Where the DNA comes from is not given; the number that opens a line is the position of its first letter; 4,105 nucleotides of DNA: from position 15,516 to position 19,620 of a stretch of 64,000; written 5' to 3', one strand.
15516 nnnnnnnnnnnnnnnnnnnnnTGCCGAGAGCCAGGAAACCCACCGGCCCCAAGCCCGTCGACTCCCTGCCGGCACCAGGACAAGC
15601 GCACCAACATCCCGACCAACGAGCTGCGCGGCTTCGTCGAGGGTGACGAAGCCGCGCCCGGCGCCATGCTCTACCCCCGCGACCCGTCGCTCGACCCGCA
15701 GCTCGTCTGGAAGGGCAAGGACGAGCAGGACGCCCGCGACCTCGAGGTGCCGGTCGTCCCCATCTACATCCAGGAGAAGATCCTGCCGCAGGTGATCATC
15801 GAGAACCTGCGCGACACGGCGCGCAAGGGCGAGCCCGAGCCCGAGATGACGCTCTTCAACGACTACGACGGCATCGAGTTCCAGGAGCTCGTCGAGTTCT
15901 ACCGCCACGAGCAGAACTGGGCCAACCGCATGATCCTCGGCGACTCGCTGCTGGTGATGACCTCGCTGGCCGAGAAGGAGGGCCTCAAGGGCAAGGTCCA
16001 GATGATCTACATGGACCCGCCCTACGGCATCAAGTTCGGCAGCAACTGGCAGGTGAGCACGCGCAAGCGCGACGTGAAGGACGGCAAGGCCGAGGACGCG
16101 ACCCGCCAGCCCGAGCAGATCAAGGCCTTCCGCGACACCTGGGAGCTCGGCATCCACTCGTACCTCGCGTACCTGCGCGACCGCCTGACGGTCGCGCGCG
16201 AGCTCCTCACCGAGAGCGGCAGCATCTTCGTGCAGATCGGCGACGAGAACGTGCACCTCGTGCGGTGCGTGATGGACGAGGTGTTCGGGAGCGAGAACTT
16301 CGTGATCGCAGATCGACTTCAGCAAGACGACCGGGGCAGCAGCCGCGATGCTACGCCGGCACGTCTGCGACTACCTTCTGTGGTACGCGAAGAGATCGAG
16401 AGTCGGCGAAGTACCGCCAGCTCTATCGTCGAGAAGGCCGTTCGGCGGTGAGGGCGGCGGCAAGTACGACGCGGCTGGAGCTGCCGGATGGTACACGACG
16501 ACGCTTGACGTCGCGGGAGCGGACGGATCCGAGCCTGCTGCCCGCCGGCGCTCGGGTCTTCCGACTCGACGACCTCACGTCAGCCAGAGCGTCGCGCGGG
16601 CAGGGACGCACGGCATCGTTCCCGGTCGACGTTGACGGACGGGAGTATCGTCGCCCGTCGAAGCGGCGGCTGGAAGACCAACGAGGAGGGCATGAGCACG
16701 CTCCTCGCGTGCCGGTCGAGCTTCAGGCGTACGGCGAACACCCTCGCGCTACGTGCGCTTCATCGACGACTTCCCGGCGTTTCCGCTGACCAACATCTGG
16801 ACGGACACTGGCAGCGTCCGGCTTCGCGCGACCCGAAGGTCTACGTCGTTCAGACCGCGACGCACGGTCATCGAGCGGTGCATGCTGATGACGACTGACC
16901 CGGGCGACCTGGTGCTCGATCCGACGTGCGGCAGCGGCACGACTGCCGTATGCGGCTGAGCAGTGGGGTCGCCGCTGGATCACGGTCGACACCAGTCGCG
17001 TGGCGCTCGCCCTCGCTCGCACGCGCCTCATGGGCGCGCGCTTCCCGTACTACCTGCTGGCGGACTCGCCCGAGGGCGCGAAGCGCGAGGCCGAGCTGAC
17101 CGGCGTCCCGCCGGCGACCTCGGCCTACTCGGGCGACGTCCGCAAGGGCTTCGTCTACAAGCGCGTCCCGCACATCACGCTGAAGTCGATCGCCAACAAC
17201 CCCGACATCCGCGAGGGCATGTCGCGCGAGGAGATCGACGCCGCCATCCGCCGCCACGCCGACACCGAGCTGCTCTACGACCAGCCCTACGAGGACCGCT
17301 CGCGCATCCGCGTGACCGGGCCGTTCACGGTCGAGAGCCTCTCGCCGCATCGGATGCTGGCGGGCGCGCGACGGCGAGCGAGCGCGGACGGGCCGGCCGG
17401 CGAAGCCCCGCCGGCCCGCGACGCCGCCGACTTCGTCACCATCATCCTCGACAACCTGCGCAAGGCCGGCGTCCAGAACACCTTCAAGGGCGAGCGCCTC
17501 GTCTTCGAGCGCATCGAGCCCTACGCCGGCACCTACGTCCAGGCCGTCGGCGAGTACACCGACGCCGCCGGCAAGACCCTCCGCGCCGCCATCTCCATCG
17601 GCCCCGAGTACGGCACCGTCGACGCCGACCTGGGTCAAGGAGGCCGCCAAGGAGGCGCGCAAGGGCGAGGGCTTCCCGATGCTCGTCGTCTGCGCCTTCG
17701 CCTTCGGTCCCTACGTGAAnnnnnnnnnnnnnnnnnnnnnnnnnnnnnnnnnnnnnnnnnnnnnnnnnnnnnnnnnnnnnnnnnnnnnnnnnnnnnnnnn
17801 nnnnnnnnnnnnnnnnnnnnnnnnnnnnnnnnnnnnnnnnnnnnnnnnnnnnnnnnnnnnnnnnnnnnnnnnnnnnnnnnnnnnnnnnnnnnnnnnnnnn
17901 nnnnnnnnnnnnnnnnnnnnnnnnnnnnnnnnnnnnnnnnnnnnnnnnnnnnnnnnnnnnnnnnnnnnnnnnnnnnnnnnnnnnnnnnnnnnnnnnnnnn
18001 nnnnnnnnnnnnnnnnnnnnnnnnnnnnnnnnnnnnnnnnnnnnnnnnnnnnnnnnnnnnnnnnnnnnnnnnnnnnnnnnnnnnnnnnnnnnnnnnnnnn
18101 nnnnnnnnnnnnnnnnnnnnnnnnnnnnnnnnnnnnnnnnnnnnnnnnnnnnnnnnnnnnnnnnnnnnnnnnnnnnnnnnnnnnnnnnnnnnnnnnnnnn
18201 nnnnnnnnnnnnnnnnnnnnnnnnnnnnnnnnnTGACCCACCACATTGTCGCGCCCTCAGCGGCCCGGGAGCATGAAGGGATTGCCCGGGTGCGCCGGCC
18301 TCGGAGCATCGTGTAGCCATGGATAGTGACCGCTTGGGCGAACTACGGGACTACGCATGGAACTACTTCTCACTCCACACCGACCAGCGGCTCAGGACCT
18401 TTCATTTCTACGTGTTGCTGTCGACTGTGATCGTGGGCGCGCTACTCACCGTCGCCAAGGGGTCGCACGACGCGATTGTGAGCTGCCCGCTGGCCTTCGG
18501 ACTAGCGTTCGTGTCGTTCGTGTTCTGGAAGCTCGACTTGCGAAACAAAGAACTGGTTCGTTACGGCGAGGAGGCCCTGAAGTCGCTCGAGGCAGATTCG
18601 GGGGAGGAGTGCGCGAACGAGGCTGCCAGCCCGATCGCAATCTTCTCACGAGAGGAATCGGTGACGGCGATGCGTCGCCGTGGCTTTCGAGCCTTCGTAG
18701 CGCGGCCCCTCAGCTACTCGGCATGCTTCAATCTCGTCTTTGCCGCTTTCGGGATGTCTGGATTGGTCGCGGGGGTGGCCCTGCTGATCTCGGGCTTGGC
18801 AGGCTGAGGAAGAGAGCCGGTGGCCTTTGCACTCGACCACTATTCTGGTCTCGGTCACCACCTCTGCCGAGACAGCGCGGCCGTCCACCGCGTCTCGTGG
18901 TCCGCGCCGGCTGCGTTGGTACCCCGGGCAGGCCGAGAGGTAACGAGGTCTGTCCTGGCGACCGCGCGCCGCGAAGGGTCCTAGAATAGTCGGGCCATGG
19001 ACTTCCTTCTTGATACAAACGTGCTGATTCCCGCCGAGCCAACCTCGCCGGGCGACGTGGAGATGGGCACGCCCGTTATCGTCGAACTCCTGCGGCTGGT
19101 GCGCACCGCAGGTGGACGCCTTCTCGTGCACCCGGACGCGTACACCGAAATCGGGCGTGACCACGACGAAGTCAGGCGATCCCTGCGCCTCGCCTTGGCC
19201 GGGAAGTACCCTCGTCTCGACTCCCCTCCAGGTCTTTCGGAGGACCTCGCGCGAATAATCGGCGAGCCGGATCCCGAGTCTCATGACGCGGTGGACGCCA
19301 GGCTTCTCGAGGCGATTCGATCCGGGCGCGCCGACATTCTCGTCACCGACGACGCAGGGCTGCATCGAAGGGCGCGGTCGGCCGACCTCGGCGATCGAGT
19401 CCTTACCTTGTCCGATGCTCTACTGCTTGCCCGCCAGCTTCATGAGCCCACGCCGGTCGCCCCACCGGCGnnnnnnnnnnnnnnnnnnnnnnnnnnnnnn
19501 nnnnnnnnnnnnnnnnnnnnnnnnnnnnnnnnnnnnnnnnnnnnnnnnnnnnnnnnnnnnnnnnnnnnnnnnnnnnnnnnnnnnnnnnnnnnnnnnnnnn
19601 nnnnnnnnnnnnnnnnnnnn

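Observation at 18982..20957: Translationally coupled PIN-GNAT-ASCH fusion plus a stand-alone ASCH protein: candidate undescribed toxin/defence module acting on (acetylated?) RNA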

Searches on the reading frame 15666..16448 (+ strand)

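Call 29: search_protein_families(library=pfam, proteins=[window:15666-16448:+], max_evalue=0.01)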
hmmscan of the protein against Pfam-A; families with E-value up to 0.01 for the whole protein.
window:15666-16448:+ (261 aa): 1 family
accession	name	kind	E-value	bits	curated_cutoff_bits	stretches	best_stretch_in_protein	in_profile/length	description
PF01555.25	N6_N4_Mtase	-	1.6e-10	41.8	26.7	1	111-216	1-77/221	DNA methylase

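Call 30: search_protein_families(library=padloc, proteins=[window:15666-16448:+], max_evalue=0.01)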
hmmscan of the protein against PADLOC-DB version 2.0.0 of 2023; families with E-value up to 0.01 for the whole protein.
window:15666-16448:+ (261 aa): 21 families
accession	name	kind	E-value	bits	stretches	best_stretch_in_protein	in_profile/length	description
PDLC03632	MTase_III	-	4.2e-87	291.2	1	8-214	78-290/983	Type III methyltransferase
PDLC03354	MTase_II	-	7.3e-24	82.5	1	86-214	60-177/425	Type II methyltransferase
PDLC03636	MTase_III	-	3e-23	80.4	2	165-221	94-151/575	Type III methyltransferase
PDLC03634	MTase_III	-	5.5e-20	69.8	1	86-214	94-221/621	Type III methyltransferase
PDLC03635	MTase_III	-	4.4e-19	66.6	1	73-215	203-317/708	Type III methyltransferase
PDLC03644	MTase_III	-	8.2e-18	62.4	1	75-223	27-166/542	Type III methyltransferase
PDLC03633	MTase_III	-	5.1e-17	59.8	1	80-212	71-197/616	Type III methyltransferase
PDLC03641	MTase_III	-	9.7e-17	58.7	1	82-225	100-243/657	Type III methyltransferase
PDLC03637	MTase_III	-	4.1e-14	50.1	1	86-215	121-235/513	Type III methyltransferase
PDLC03300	MTase_II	-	3.4e-13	47.3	1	108-213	28-133/302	Type II methyltransferase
PDLC03638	MTase_III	-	1.4e-12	44.8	1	165-215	430-480/816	Type III methyltransferase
PDLC03642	MTase_III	-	1.8e-12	44.7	1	165-228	138-200/528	Type III methyltransferase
PDLC03339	MTase_II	-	4.7e-12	43.4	1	88-213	5-107/399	Type II methyltransferase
PDLC03371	MTase_II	-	4.2e-10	37.6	1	82-203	6-107/260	Type II methyltransferase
PDLC03640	MTase_III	-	1.3e-08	31.7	1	88-211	45-160/654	Type III methyltransferase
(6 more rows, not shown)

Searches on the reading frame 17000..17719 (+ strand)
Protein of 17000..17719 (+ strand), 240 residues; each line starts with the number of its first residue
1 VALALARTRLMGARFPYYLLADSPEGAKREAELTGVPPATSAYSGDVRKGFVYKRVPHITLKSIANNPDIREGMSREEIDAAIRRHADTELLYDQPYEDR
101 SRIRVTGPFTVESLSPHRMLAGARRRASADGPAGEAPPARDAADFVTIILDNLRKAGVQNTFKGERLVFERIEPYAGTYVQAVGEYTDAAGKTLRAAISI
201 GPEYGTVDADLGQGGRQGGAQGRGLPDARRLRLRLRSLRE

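Call 29: search_protein_families(library=pfam, proteins=[window:17000-17719:+], max_evalue=0.01)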
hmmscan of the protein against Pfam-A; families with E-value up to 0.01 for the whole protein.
window:17000-17719:+ (240 aa): 0 families

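Call 30: search_protein_families(library=padloc, proteins=[window:17000-17719:+], max_evalue=0.01)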
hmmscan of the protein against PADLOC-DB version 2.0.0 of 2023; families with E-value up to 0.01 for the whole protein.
window:17000-17719:+ (240 aa): 1 family
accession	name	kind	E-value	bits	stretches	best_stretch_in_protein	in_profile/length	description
PDLC03632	MTase_III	-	1.2e-55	187.1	2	76-219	647-788/983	Type III methyltransferase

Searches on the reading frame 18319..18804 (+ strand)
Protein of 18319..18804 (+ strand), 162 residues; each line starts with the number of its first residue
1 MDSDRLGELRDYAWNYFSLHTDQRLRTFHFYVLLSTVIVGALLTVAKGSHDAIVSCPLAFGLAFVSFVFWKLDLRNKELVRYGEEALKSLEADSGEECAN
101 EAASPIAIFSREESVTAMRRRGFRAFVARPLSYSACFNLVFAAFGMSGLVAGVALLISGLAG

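Call 3: search_protein_families(library=pfam, proteins=[window:18319-18804:+], max_evalue=1)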
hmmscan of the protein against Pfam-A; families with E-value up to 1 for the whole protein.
window:18319-18804:+ (162 aa): 2 families
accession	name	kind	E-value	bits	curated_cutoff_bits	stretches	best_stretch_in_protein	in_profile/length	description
PF24838.2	8xMP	-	8.1e-05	22.9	30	1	11-112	5-99/136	Octameric membrane protein family (8xMP)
PF06127.16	Mpo1-like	-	0.014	15.9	24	1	10-68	5-63/95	2-hydroxy-palmitic acid dioxygenase Mpo1-like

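Call 4: search_protein_families(library=padloc, proteins=[window:18319-18804:+], max_evalue=1)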
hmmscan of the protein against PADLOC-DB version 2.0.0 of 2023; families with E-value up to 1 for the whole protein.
window:18319-18804:+ (162 aa): 0 families

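Call 5: search_protein_families(library=ncbifam, proteins=[window:18319-18804:+], max_evalue=1)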
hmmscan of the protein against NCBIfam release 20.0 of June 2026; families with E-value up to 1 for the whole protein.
window:18319-18804:+ (162 aa): 0 families

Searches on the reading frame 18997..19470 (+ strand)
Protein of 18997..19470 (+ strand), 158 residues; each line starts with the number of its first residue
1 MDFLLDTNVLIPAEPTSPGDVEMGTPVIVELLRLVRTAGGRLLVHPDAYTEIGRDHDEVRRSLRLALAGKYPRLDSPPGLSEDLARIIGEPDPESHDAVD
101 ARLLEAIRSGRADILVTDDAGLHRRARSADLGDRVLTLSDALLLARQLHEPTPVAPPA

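Call 58: search_protein_families(library=pfam, alignment_id=A4, max_evalue=0.1)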
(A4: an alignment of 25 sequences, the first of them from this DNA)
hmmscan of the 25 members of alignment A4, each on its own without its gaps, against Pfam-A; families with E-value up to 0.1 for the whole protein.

A. member 1, seq(158 aa): 2 families
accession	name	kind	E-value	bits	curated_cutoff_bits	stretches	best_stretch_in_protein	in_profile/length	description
PF13470.12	PIN_3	-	0.0003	22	27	1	3-119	2-113/115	PIN domain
PF03851.20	UvdE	-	0.056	13.1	24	1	28-62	88-122/275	UV-endonuclease UvdE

B. families by the number of members that match (of 25 scanned): 10 families
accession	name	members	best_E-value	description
PF13470.12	PIN_3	18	6.8e-07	PIN domain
PF08745.17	PIN_5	7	0.00017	PINc domain ribonuclease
PF01850.27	PIN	3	0.0068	PIN domain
PF20267.3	GREB1_C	1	0.0025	GREB1 C-terminal region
PF18478.7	PIN_10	1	0.0026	PIN like domain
PF02438.21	Adeno_100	1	0.052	Late 100kD protein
PF03851.20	UvdE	1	0.056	UV-endonuclease UvdE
PF13638.12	PIN_4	1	0.064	PIN domain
PF25307.1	SEA_Gpr126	1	0.098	SEA domain of adhesion GPCR Gpr126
PF21459.3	INI1_DNA-bd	1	0.1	SWI/SNF Subunit INI1, DNA binding domain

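Call 62: predict_structure(alignment_id=A4)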
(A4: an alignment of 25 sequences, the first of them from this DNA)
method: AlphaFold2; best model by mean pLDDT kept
length: 158 residues; sequences in the alignment: 25
mean_pLDDT: 87.6   pTM: 0.82
mean pLDDT of the five models: 87.6, 87.3, 86.1, 85.7, 85.2
residues with pLDDT >= 90: 88; 70-90: 53; 50-70: 17; < 50: 0
segments of 3 or more residues with pLDDT < 50: none
pLDDT, mean of each block of 10 residues (from residue 1): 90 61 72 90 93 88 87 93 94 90 96 95 96 95 88 71
secondary structure, 60 per line:
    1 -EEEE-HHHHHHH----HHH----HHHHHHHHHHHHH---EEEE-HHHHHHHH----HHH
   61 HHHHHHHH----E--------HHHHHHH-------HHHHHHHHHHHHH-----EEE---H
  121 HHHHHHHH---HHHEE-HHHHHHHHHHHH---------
elements in order: E2-5 H7-13 H25-37 E41-44 H46-53 H58-68 H82-88 H96-108 E114-116 H120-128 H138-149

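Call 65: fold_search(model_id=the predicted structure, library=pdb)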
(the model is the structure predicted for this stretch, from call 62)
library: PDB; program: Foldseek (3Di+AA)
matches with E <= 10: 755; with E <= 0.001: 0
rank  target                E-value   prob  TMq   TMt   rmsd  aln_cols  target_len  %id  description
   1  7mqa_SL               5.2e-03  1.00  0.41  0.38   5.5       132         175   19  Cryo-EM structure of the human SSU processome, state post-A1 (released 2021-09-22)
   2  3ix7_B                5.9e-03  1.00  0.48  0.57   5.3       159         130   23  Crystal structure of a domain of functionally unknown protein from Thermus thermophilus HB8 (released 2009-09-22)
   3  5oql_P                6.9e-03  1.00  0.43  0.37   5.0       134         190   18  Cryo-EM structure of the 90S pre-ribosome from Chaetomium thermophilum (released 2017-10-11)
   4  9n6v_SL               8.7e-03  1.00  0.43  0.40   4.6       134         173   19  SSU processome maturation and disassembly, State A (released 2025-11-05)
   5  6zqd_UX               1.1e-02  1.00  0.43  0.41   4.9       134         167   19  Cryo-EM structure of the 90S pre-ribosome from Saccharomyces cerevisiae, state Post-A1 (released 2020-09-23)
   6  9n7b_SL               1.3e-02  1.00  0.42  0.46   5.0       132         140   20  SSU processome maturation and disassembly, State O (released 2025-10-29)
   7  2hww_B                1.5e-02  0.99  0.50  0.50   9.8       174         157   14  Structure of PIN domain of human SMG6 (released 2006-11-14)
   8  7mq8_SL               1.6e-02  1.00  0.42  0.36   5.3       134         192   18  Cryo-EM structure of the human SSU processome, state pre-A1 (released 2021-09-22)
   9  7og5_J                1.8e-02  0.97  0.42  0.40   9.0       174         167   16  RNA-free Ribonuclease P from Halorhodospira halophila (released 2021-07-07)
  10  6a7v_G                2.0e-02  1.00  0.57  0.64   4.3       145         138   17  Crystal structure of Mycobacterium tuberculosis VapBC11 toxin-antitoxin complex (released 2018-10-10)
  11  2hww_A                2.0e-02  0.99  0.48  0.48  10.9       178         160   16  Structure of PIN domain of human SMG6 (released 2006-11-14)
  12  2hww_C                2.2e-02  0.99  0.49  0.53   9.9       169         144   15  Structure of PIN domain of human SMG6 (released 2006-11-14)
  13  4chg_A                2.5e-02  1.00  0.54  0.62   5.0       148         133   18  Crystal structure of VapBC15 complex from Mycobacterium tuberculosis (released 2014-11-12)
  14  3cow_B                2.5e-02  0.89  0.36  0.23   8.0       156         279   13  Crystal Structure of Mycobacterium Tuberculosis Pantothenate Synthetase at 1.8 Ang resolution- in complex with sulphon (released 2008-10-07)
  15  6zqg_UX               2.6e-02  1.00  0.42  0.46   4.9       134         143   20  Cryo-EM structure of the 90S pre-ribosome from Saccharomyces cerevisiae, state Dis-C (released 2020-09-23)
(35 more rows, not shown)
